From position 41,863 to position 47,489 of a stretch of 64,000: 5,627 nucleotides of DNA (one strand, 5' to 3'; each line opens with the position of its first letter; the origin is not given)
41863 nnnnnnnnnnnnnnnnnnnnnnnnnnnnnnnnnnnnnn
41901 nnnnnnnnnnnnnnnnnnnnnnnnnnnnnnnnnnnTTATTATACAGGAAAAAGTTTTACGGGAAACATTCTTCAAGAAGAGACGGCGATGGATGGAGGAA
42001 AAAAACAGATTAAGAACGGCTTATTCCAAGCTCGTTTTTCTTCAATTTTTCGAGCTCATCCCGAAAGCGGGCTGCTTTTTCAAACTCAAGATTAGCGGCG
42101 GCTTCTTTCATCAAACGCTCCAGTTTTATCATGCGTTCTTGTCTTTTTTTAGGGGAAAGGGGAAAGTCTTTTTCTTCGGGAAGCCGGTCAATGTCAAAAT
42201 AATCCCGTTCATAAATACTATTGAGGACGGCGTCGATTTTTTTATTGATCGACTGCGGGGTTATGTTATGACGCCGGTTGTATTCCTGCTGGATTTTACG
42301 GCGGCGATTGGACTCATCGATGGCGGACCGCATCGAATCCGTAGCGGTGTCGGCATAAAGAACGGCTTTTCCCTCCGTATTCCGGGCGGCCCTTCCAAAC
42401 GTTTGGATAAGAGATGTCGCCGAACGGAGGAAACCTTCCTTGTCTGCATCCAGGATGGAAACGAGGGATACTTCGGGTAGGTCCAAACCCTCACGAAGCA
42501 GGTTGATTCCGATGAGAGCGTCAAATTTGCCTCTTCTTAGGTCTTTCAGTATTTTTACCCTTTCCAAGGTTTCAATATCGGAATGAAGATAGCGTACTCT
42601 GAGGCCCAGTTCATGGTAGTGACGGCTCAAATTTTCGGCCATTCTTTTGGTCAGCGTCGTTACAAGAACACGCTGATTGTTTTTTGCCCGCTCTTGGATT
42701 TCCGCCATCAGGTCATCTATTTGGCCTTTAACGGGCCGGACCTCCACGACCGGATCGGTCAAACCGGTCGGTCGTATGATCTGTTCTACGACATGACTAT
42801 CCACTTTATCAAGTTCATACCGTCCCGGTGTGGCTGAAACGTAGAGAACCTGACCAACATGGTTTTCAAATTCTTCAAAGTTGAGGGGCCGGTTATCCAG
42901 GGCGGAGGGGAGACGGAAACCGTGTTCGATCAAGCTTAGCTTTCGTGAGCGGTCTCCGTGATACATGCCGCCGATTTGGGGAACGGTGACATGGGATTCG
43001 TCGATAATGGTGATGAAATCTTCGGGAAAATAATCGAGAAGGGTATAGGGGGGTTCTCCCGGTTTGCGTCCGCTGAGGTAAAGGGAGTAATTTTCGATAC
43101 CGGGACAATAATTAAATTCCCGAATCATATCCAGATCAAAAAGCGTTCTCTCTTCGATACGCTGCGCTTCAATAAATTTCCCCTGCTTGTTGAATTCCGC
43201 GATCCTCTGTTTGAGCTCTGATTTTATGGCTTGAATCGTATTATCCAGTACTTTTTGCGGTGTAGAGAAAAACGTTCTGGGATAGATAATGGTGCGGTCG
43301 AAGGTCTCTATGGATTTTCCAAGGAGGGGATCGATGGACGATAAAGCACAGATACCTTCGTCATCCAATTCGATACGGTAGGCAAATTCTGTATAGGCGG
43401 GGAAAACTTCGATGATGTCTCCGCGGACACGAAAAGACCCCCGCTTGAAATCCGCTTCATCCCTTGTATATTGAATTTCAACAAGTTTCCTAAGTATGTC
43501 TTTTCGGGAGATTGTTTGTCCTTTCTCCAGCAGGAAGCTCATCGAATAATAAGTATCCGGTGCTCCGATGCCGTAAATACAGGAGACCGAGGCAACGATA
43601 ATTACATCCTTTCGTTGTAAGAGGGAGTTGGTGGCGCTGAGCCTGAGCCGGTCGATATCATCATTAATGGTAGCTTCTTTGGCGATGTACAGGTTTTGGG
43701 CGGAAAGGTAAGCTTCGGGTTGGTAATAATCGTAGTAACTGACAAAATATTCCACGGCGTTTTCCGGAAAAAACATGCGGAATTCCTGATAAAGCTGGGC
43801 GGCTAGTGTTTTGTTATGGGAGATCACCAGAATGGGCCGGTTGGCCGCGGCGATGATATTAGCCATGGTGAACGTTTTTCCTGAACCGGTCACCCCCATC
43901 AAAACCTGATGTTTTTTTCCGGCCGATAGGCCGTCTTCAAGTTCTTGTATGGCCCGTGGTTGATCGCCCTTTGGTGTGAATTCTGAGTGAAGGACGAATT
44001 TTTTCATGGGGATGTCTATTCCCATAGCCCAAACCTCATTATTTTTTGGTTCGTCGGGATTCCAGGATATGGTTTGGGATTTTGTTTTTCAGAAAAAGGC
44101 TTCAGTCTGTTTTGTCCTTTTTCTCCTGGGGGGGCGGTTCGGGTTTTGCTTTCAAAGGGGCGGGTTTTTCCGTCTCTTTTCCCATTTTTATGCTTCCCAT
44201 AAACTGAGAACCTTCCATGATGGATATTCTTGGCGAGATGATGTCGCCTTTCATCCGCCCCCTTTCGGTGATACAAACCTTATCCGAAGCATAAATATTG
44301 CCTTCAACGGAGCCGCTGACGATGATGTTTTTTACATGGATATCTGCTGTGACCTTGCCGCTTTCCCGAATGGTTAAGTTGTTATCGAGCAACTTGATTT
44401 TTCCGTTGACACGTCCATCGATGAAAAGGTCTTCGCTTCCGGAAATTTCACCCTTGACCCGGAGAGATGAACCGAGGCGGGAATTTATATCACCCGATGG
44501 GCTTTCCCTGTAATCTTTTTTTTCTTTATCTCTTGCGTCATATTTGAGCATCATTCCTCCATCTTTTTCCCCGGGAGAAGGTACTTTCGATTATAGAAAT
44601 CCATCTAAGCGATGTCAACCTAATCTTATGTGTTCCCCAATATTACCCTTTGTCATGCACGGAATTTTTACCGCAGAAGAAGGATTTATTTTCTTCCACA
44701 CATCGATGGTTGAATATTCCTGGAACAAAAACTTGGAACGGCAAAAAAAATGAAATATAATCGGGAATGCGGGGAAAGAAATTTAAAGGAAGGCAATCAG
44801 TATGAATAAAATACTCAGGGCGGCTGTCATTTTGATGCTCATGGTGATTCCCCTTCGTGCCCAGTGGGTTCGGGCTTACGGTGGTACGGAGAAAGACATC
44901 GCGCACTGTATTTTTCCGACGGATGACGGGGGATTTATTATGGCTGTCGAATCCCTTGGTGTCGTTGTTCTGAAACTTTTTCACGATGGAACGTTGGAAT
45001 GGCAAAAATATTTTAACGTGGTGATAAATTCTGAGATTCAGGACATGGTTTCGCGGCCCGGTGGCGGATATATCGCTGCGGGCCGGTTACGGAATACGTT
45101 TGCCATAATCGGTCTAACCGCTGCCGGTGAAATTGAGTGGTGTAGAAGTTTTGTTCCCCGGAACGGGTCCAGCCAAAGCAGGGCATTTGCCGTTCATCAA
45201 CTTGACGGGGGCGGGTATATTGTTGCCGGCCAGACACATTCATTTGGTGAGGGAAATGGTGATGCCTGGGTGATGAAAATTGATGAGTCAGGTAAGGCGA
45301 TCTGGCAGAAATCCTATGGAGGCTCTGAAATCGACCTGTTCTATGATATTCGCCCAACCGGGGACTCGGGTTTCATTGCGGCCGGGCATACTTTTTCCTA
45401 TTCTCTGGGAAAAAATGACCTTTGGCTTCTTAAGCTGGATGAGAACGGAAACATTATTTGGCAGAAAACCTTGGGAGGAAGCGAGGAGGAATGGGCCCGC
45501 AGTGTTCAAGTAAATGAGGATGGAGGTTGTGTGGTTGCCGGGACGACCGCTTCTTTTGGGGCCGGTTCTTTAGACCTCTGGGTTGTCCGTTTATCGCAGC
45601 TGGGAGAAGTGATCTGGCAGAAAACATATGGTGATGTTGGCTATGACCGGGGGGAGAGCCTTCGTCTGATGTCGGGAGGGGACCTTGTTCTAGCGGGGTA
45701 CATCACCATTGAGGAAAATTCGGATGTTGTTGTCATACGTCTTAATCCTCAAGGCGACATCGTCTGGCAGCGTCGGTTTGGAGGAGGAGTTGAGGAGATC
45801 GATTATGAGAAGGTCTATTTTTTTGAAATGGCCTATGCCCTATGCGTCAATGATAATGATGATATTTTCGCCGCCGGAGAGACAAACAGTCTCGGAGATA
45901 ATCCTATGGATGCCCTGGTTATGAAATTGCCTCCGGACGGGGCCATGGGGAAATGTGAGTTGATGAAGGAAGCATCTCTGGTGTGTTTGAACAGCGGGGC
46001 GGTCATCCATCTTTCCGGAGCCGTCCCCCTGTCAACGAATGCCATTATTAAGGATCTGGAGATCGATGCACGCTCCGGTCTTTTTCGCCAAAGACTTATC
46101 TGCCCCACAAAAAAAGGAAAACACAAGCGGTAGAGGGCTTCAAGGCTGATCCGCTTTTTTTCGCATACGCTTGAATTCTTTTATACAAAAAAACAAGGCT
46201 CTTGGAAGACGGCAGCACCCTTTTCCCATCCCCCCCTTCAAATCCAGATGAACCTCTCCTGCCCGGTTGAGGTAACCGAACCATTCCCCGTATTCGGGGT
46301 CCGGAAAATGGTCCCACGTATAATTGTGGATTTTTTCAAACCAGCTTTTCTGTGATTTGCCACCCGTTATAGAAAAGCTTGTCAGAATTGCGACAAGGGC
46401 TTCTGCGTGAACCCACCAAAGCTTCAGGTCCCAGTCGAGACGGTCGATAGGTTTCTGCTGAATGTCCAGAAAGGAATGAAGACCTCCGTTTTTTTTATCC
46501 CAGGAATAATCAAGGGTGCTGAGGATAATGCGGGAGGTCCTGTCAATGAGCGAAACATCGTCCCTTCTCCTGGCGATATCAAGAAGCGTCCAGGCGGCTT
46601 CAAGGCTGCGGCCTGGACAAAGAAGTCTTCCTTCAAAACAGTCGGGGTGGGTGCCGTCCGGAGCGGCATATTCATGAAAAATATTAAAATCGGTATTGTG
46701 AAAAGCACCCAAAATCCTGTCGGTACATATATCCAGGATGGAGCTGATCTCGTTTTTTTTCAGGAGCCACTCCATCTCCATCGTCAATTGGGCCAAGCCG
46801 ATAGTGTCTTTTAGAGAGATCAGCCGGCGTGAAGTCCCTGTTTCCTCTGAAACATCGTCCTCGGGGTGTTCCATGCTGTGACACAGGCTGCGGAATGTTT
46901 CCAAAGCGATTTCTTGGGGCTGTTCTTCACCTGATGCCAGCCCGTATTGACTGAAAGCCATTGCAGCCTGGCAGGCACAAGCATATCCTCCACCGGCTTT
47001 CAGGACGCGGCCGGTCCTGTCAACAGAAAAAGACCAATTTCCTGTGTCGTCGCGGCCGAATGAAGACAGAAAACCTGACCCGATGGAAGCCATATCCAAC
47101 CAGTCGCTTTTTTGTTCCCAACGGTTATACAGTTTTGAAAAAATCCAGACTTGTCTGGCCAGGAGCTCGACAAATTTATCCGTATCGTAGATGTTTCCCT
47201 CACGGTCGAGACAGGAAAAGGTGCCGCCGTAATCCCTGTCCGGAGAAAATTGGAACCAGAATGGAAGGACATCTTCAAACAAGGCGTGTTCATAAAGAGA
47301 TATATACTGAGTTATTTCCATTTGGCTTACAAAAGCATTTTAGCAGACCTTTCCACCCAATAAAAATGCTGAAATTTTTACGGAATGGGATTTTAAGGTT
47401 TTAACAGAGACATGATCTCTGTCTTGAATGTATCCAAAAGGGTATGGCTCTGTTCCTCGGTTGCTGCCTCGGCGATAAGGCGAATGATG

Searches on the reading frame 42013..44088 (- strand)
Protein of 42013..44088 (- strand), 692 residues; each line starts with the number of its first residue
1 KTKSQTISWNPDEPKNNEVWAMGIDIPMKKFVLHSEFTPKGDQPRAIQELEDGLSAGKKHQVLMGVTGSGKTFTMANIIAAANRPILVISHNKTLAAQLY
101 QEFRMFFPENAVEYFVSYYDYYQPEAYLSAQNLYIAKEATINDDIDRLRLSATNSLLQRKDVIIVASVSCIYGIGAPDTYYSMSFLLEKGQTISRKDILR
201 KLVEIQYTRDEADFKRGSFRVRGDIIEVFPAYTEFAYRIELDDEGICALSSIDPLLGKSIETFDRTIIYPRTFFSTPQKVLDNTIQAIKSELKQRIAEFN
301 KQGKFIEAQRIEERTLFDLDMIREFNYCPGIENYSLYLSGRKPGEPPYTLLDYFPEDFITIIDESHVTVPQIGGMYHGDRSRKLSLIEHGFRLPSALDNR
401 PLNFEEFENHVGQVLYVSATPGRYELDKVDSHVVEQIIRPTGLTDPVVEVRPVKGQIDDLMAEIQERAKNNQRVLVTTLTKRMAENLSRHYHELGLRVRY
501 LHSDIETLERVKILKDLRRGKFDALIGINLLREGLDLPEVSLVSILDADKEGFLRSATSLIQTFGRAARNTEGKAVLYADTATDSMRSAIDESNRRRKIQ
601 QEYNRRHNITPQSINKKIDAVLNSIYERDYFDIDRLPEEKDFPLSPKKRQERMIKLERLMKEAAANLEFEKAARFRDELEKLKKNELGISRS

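Call 55: search_protein_families(library=pfam, max_evalue=0.000001, proteins=[window:42013-44088:-])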
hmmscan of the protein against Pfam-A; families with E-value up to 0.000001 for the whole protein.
window:42013-44088:- (692 aa): 5 families
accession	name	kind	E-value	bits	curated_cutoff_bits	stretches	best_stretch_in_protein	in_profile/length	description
PF17757.6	UvrB_inter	-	1.3e-28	99.4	22.9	1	187-274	3-91/91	UvrB interaction domain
PF12344.14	UvrB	-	2e-21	76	27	1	577-618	1-42/43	Ultra-violet resistance protein B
PF00271.37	Helicase_C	-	5.1e-20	72.2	23.5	1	457-570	3-109/110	Helicase conserved C-terminal domain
PF04851.21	ResIII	-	9.4e-14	52.1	22.5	1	38-164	3-130/164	Type III restriction enzyme, res subunit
PF02151.25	UVR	-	3e-09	36.8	21.5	1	651-684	2-35/36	UvrB/uvrC motif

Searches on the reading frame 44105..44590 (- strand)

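Call 56: search_protein_families(library=pfam, max_evalue=0.000001, proteins=[window:44105-44590:-])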
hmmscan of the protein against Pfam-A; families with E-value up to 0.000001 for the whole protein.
window:44105-44590:- (162 aa): 1 family
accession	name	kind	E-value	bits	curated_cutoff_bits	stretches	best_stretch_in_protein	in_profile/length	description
PF04519.19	Bactofilin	-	4.9e-25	88.1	27.9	1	38-134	2-97/98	Polymer-forming cytoskeletal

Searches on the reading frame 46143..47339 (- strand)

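Call 56: search_protein_families(library=pfam, max_evalue=0.000001, proteins=[window:46143-47339:-])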
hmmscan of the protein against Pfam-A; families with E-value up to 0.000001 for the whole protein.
window:46143-47339:- (399 aa): 1 family
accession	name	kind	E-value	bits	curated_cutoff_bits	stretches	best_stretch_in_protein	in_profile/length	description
PF07221.17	GlcNAc_2-epim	-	3.7e-54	184.7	23.4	1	39-371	1-338/347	N-acylglucosamine 2-epimerase (GlcNAc 2-epimerase)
